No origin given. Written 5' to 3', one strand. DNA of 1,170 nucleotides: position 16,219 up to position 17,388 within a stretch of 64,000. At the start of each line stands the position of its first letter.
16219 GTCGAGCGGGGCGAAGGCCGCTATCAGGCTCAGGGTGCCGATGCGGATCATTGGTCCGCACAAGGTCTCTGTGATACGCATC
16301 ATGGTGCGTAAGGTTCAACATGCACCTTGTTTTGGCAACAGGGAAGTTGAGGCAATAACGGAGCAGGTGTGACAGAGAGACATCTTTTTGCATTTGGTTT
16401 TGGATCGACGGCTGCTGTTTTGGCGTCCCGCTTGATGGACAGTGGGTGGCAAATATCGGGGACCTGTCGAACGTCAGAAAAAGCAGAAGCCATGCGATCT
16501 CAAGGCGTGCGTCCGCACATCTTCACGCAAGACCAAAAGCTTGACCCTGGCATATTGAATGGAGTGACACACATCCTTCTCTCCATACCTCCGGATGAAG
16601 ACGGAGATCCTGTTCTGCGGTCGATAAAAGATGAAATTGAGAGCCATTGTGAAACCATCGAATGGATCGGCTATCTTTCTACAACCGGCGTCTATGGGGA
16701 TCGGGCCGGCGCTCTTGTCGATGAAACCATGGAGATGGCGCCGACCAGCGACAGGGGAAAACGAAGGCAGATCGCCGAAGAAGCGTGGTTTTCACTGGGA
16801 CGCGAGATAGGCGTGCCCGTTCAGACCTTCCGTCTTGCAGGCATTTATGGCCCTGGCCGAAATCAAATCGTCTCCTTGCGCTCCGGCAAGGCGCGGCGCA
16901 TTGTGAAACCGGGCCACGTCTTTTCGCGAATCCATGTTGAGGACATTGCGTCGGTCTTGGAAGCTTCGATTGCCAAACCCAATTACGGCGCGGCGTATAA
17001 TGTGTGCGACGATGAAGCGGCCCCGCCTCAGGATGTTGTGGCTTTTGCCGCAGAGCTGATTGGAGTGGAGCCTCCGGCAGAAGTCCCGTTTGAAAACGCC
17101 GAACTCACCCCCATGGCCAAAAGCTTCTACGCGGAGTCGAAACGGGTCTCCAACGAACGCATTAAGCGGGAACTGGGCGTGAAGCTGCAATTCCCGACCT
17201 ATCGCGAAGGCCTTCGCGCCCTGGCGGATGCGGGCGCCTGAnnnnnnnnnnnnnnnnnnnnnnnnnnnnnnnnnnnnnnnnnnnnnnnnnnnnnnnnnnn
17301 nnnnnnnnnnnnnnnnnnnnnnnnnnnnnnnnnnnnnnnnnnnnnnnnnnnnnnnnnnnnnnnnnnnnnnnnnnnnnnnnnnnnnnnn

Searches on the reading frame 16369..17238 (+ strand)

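Call 58: search_protein_families(library=pfam, proteins=[window:16369-17238:+], max_evalue=0.001)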
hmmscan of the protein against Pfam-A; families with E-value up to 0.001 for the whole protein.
window:16369-17238:+ (290 aa): 1 family
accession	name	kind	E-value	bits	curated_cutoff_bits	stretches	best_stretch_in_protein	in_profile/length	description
PF01370.27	Epimerase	-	0.00026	20.9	20.9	0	102-212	112-239/240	NAD dependent epimerase/dehydratase family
